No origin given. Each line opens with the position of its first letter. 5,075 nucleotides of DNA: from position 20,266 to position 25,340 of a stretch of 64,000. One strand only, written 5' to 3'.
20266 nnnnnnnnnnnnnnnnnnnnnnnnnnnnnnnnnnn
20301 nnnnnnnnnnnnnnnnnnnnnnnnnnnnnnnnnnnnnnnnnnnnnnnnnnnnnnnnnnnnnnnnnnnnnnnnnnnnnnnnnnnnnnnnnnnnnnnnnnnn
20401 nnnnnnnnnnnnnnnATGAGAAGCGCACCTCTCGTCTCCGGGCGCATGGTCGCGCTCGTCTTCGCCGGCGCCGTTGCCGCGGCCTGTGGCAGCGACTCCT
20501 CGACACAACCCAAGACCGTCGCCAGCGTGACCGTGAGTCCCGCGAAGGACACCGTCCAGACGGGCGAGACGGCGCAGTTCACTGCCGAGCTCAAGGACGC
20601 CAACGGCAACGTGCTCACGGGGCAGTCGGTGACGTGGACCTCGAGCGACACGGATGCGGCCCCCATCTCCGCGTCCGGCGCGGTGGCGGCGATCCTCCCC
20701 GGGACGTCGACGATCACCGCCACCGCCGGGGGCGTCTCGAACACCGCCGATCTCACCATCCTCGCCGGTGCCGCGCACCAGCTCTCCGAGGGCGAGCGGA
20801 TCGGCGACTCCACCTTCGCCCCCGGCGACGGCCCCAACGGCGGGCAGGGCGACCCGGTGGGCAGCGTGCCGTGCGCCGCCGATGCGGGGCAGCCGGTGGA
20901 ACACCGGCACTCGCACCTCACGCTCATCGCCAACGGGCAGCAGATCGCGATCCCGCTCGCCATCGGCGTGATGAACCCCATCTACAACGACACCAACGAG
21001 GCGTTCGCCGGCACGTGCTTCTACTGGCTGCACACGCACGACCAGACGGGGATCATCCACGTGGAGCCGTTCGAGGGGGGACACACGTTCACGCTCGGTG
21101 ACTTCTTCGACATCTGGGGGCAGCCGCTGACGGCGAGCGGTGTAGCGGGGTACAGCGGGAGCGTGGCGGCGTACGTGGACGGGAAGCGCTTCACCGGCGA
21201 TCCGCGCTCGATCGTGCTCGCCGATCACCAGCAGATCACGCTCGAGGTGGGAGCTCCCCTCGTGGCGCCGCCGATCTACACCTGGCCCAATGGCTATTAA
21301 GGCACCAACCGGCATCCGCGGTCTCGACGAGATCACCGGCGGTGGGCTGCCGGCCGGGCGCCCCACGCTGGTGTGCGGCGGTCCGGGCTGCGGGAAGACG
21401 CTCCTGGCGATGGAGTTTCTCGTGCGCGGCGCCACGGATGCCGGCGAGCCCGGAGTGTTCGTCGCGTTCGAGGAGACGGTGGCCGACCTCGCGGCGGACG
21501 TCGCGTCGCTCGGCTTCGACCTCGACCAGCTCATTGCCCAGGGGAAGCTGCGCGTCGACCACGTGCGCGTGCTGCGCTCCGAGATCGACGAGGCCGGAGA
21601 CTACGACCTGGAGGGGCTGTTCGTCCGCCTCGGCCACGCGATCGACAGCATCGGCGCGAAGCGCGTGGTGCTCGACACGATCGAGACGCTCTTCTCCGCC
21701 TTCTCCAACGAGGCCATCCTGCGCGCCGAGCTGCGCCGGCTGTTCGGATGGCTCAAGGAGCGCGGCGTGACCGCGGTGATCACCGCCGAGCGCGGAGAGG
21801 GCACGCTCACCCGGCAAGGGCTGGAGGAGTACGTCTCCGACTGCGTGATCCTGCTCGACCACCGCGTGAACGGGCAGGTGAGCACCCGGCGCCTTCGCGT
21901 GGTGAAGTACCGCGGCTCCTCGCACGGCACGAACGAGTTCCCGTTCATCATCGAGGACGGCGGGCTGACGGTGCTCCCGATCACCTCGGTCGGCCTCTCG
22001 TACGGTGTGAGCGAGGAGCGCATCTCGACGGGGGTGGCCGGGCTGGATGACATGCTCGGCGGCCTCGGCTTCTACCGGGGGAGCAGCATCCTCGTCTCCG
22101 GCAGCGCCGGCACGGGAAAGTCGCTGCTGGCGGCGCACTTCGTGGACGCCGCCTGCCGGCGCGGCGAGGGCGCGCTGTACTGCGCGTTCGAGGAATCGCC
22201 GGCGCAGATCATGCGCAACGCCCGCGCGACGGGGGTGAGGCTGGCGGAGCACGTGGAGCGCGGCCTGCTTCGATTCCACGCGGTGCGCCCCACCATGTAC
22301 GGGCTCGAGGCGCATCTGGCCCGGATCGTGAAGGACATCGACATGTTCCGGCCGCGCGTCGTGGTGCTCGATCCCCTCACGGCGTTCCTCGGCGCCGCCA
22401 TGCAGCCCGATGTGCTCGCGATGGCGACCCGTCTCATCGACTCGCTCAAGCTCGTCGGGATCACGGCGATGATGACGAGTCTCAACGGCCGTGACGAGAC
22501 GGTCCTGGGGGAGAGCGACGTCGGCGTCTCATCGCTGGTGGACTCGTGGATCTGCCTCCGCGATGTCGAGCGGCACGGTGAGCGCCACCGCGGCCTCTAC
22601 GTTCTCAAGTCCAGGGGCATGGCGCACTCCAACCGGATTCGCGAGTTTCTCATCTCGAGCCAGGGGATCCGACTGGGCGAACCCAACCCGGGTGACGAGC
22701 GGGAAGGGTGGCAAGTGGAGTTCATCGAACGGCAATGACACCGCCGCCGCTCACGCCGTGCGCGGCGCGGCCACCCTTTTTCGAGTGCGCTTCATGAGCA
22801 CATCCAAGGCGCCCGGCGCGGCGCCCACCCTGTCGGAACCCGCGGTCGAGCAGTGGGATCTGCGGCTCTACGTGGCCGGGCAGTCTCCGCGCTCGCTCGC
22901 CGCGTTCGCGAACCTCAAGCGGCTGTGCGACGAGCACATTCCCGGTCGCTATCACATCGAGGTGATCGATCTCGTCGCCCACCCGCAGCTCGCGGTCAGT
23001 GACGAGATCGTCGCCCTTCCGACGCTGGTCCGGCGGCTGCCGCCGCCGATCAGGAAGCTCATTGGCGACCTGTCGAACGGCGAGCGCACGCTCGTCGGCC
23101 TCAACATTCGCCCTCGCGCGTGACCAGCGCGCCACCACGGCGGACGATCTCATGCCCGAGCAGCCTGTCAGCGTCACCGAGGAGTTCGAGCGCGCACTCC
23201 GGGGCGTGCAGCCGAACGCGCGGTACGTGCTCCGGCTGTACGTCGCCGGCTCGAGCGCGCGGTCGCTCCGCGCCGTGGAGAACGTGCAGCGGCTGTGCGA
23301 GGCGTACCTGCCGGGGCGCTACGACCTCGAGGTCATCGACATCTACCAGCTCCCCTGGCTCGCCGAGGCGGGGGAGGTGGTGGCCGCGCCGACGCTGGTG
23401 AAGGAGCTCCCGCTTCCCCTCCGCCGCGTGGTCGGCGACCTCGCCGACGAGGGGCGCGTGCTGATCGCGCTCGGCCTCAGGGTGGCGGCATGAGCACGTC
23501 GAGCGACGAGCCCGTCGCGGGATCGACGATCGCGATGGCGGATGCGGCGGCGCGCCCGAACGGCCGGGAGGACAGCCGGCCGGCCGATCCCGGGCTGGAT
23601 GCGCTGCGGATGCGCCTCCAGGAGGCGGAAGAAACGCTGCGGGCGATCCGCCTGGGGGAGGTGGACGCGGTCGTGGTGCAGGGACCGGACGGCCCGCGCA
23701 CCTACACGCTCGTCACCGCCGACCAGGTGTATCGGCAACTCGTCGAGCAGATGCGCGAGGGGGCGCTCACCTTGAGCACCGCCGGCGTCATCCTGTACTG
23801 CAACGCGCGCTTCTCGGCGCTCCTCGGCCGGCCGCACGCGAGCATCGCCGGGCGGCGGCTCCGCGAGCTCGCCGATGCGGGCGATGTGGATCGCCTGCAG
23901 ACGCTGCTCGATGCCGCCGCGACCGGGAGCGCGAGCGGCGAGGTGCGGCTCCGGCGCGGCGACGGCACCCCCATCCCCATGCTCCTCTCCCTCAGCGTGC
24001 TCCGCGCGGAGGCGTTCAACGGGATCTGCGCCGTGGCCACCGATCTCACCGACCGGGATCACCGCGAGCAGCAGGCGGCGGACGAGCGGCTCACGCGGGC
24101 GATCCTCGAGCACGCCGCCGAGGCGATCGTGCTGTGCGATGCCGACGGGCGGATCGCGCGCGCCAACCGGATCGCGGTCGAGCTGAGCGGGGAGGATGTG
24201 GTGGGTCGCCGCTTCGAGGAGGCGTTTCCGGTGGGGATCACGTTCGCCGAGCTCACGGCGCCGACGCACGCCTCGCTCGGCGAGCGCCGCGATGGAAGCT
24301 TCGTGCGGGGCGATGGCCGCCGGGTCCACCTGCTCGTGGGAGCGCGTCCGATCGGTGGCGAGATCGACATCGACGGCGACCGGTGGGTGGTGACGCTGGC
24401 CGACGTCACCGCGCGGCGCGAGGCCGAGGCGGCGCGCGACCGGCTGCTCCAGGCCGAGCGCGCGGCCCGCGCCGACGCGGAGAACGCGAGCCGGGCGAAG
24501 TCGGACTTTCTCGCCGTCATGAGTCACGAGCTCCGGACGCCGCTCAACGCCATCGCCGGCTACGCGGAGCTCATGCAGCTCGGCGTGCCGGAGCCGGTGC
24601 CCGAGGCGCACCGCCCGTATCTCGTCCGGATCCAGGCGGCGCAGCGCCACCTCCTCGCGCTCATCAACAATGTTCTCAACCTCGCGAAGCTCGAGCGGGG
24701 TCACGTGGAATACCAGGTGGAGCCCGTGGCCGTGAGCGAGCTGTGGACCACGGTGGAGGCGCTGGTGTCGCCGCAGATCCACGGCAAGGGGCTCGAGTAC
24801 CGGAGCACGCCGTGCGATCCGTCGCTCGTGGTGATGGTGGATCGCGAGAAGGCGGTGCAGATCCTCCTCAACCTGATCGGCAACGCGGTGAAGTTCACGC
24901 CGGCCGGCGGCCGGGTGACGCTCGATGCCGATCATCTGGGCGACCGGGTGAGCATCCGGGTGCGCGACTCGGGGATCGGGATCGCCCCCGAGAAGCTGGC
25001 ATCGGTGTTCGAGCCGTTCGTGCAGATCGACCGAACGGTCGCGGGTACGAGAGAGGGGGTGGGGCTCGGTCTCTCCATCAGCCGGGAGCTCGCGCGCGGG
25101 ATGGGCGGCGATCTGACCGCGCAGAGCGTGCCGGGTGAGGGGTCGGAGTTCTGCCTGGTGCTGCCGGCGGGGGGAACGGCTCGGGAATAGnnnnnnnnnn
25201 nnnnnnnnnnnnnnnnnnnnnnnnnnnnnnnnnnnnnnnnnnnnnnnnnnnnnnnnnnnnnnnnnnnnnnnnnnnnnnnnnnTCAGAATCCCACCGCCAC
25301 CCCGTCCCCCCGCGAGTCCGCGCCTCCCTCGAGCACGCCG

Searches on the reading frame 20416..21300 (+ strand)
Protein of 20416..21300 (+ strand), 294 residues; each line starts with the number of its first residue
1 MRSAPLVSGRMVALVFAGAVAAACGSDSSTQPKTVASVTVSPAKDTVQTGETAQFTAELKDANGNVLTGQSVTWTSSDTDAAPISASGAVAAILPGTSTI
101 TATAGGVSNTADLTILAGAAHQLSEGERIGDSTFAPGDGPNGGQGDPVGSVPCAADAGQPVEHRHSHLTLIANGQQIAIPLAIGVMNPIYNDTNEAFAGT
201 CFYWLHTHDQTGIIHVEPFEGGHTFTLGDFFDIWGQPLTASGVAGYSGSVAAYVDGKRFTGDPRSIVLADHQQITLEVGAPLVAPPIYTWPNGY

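Call 59: search_protein_families(library=pfam, proteins=[window:20416-21300:+], max_evalue=0.00001)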
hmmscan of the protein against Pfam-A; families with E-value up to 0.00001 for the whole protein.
window:20416-21300:+ (294 aa): 2 families
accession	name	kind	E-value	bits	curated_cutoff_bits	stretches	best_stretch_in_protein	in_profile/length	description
PF02368.24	Big_2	-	2.4e-12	47.1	22.8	1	35-114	2-78/79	Bacterial Ig-like domain (group 2)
PF02369.22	Big_1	-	5e-06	27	34.9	0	43-115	9-92/93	Bacterial Ig-like domain (group 1)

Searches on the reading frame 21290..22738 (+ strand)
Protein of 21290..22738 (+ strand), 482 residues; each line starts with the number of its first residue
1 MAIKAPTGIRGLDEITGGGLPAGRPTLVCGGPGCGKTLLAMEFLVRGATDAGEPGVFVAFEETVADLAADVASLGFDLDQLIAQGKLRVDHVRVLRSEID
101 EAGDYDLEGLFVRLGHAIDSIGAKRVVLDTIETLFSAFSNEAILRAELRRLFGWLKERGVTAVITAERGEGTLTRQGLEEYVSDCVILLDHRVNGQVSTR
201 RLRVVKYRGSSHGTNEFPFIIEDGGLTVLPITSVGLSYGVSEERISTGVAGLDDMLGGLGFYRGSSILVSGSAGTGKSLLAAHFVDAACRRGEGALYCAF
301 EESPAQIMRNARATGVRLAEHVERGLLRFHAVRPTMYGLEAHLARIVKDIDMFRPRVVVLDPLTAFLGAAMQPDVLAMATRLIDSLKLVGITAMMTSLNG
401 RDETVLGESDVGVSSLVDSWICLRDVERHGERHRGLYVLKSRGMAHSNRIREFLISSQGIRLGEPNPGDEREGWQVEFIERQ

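Call 59: search_protein_families(library=pfam, proteins=[window:21290-22738:+], max_evalue=0.00001)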
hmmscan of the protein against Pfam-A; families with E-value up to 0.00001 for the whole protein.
window:21290-22738:+ (482 aa): 9 families
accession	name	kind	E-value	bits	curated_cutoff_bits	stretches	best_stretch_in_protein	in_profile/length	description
PF06745.19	ATPase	-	1.1e-107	359.1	26.6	2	6-231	2-229/231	KaiC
PF13481.12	AAA_25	-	1.1e-20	74.5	27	2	262-387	30-174/195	AAA domain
PF13191.12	AAA_16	-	2e-10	41.9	32.6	1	252-361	12-139/167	AAA ATPase domain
PF03796.21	DnaB_C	-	1.5e-08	34.8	27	0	6-100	3-97/255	DnaB-like helicase C terminal domain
PF00154.27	RecA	-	1.5e-07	31.6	27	0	6-82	34-108/262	recA bacterial DNA recombination protein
PF13401.12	AAA_22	-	2.1e-07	31.7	27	0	265-365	6-95/130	AAA domain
PF09848.15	SLFN-g3_helicase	-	7.4e-06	25.9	24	0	267-311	4-50/354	Schlafen group 3, DNA/RNA helicase domain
PF05729.18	NACHT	-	8.6e-06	26.1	26.7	0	267-292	3-28/167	NACHT domain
PF24883.2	NPHP3_N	-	9.8e-06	26.3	24.8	0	267-303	25-61/164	Nephrocystin 3, N-terminal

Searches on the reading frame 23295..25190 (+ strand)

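Call 59: search_protein_families(library=pfam, proteins=[window:23295-25190:+], max_evalue=0.00001)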
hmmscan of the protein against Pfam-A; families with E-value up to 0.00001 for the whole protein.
window:23295-25190:+ (631 aa): 8 families
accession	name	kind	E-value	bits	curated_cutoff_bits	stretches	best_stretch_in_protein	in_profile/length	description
PF02518.31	HATPase_c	-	1.4e-27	96.7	26.4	1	516-625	2-109/111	Histidine kinase-, DNA gyrase B-, and HSP90-like ATPase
PF00512.31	HisKA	-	7.1e-19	68.1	26.9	1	401-469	1-66/66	His Kinase A (phospho-acceptor) domain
PF08448.16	PAS_4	-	1.5e-18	67.5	23.1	1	151-255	2-109/110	PAS fold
PF13426.13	PAS_9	-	1.3e-17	64.4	27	1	158-253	5-103/103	PAS domain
PF00989.32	PAS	-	9.8e-15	55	22.6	1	146-250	3-112/113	PAS fold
PF13188.13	PAS_8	-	1.1e-11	44.6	21.8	0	146-194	3-52/65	PAS domain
PF24820.1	Diguanyl_cycl_sensor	-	1.1e-07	32.2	28.1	0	149-238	1-98/109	Diguanylate cyclase-like sensor domain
PF12860.13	PAS_7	-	4.5e-06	27.2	27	0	271-378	1-114/115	PAS fold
